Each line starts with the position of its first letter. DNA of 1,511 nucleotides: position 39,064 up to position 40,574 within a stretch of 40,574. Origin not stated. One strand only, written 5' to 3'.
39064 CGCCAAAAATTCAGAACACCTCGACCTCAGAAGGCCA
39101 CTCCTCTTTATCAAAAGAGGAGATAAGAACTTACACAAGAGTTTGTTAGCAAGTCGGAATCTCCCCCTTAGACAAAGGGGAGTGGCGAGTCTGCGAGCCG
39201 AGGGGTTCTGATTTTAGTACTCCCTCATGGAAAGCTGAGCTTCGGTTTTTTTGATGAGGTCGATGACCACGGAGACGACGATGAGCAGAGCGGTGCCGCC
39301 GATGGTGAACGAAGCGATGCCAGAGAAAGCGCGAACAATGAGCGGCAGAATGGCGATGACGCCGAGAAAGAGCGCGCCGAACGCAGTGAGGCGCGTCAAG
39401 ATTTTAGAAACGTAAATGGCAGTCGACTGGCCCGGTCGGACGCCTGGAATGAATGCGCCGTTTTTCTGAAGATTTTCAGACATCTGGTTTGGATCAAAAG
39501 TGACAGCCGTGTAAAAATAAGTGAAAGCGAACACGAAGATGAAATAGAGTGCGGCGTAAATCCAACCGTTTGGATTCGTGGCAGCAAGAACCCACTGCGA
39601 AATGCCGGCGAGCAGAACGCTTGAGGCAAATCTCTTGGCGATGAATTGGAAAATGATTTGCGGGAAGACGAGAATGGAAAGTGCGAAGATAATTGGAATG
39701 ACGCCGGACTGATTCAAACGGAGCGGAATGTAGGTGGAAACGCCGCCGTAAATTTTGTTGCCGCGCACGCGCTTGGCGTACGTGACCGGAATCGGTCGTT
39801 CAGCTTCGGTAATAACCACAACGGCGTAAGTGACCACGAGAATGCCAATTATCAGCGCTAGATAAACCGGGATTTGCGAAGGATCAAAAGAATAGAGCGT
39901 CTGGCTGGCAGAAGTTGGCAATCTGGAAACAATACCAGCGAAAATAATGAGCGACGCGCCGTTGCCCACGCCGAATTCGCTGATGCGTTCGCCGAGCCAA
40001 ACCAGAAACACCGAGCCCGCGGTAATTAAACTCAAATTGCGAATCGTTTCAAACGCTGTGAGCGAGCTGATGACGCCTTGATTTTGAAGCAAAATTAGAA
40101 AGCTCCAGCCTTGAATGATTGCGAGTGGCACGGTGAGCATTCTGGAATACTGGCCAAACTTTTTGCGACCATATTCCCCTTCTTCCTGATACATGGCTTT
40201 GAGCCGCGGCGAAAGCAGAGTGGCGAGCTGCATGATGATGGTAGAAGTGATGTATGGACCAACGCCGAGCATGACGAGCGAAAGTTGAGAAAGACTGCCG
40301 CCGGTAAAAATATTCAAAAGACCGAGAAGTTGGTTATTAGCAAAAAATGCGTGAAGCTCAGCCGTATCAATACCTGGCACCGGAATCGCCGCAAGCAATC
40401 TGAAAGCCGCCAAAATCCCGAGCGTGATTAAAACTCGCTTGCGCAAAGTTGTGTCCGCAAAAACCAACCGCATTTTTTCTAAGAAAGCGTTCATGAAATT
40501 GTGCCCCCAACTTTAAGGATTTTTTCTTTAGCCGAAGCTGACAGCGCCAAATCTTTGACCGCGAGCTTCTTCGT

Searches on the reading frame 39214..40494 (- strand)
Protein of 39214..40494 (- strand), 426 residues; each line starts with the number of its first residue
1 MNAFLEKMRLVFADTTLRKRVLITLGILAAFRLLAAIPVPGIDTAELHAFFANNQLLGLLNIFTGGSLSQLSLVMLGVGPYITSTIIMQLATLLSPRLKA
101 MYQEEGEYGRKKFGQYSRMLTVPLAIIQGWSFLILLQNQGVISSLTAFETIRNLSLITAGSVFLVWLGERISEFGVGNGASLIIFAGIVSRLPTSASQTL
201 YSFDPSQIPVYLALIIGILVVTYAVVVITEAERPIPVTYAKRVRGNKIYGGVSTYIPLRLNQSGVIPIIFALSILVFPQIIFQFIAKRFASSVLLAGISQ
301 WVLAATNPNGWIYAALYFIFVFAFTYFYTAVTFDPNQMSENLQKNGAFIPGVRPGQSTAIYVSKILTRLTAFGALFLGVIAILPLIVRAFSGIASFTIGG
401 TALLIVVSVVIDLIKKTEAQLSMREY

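Call 62: find_homologous_proteins(query=window:39214-40494:-, max_evalue=1e-80)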
Query window:39214-40494:- (426 aa): 7998 proteins with E <= 1e-80 among 8000 candidates; the best 120 are listed.
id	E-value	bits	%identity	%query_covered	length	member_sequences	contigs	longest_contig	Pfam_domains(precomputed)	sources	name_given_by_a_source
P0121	9.8e-264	892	100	100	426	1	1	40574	PF00344.26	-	-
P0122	6.5e-217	738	79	100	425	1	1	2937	PF00344.26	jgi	-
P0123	1.3e-211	721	78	100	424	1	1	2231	PF00344.26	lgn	-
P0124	5.7e-211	719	77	100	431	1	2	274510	PF00344.26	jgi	jgi:preprotein translocase subunit SecY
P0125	1.2e-208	711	75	100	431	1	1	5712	PF00344.26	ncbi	-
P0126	2.1e-208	710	75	100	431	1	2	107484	PF00344.26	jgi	jgi:preprotein translocase subunit SecY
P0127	1.2e-206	705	76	100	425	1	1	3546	PF00344.26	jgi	jgi:preprotein translocase subunit SecY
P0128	6.7e-206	702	74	100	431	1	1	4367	PF00344.26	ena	-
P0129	5.8e-205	699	74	100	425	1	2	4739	PF00344.26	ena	-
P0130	9.2e-205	698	76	100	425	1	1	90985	PF00344.26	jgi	jgi:preprotein translocase subunit SecY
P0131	8.5e-204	695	74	100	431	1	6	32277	PF00344.26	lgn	-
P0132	1.2e-199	681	73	100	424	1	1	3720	PF00344.26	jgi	jgi:preprotein translocase subunit SecY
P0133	9.9e-196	669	73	100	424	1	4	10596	PF00344.26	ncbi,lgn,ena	-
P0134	4.4e-195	666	78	92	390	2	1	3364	PF00344.26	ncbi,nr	ncbi:MAG: preprotein translocase subunit SecY, preprotein translocase subunit SecY, partial [Candida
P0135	9.3e-191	652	70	100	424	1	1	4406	PF00344.26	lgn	-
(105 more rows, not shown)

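Call 63: find_encoding_contigs(protein=P0126, flank=10000, max_places=1)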
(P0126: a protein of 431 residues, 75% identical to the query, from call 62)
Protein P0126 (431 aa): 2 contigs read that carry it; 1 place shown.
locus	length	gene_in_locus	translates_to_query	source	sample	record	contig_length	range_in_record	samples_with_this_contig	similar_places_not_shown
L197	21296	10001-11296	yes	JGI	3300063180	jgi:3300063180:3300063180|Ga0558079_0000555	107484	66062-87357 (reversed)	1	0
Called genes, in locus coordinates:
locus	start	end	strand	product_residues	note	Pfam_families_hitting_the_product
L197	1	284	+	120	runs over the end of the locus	PF00276:Ribosomal_L23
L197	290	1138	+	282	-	PF00181:Ribosomal_L2_N, PF03947:Ribosomal_L2_C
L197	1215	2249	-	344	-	-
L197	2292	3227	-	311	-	-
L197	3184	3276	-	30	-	-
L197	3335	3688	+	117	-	PF00203:Ribosomal_S19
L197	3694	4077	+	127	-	PF00237:Ribosomal_L22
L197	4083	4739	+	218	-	PF07650:KH_2, PF00189:Ribosomal_S3_C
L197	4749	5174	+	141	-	PF00252:Ribosomal_L16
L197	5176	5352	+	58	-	PF00831:Ribosomal_L29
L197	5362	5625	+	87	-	PF00366:Ribosomal_S17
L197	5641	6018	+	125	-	PF00238:Ribosomal_L14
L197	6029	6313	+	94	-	PF00467:KOW, PF17136:ribosomal_L24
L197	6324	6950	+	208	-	PF00281:Ribosomal_L5, PF00673:Ribosomal_L5_C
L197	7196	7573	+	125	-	PF00253:Ribosomal_S14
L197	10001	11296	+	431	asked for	PF00344:SecY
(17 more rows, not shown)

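Call 64: find_encoding_contigs(protein=P0124, flank=10000, max_places=1)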
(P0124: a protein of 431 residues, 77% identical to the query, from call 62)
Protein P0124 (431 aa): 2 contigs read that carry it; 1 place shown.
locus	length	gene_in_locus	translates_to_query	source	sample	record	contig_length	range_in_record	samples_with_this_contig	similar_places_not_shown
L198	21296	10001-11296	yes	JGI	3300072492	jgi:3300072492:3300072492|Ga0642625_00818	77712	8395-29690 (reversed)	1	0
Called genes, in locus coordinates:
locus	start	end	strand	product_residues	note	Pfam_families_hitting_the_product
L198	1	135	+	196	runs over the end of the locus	PF00181:Ribosomal_L2_N, PF03947:Ribosomal_L2_C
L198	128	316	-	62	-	-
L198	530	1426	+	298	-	PF03690:MYG1_exonuc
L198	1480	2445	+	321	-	-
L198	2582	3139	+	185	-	-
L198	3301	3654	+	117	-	PF00203:Ribosomal_S19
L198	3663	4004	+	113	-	PF00237:Ribosomal_L22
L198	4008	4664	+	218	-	PF07650:KH_2, PF00189:Ribosomal_S3_C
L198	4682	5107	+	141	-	PF00252:Ribosomal_L16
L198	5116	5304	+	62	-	PF00831:Ribosomal_L29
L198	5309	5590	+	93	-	PF00366:Ribosomal_S17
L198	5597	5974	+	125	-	PF00238:Ribosomal_L14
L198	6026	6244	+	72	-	PF22682:Ribosomal_uL24m-like (weak), PF00467:KOW, PF17136:ribosomal_L24 (weak)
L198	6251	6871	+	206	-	PF00281:Ribosomal_L5, PF00673:Ribosomal_L5_C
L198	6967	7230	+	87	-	PF10049:DUF2283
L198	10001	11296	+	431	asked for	PF00344:SecY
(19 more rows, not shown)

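Call 65: find_encoding_contigs(protein=P0130, flank=10000, max_places=1)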
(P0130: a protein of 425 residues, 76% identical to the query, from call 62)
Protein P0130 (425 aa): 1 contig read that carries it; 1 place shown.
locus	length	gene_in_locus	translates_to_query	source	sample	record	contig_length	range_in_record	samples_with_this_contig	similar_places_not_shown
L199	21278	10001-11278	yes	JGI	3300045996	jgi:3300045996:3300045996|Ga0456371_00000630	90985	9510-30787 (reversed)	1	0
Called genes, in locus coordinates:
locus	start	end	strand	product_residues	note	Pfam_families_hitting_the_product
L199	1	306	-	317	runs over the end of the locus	-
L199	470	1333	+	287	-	-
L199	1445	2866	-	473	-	PF01142:TruD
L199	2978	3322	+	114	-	PF00203:Ribosomal_S19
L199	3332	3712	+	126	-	PF00237:Ribosomal_L22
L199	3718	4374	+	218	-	PF07650:KH_2, PF00189:Ribosomal_S3_C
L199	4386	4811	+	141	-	PF00252:Ribosomal_L16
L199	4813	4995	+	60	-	PF00831:Ribosomal_L29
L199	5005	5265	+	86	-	PF00366:Ribosomal_S17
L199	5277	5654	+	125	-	PF00238:Ribosomal_L14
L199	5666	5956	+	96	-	PF00467:KOW (weak), PF17136:ribosomal_L24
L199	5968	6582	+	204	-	PF00281:Ribosomal_L5, PF00673:Ribosomal_L5_C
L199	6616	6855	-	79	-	-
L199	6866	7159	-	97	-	-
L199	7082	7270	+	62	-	-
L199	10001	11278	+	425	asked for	PF00344:SecY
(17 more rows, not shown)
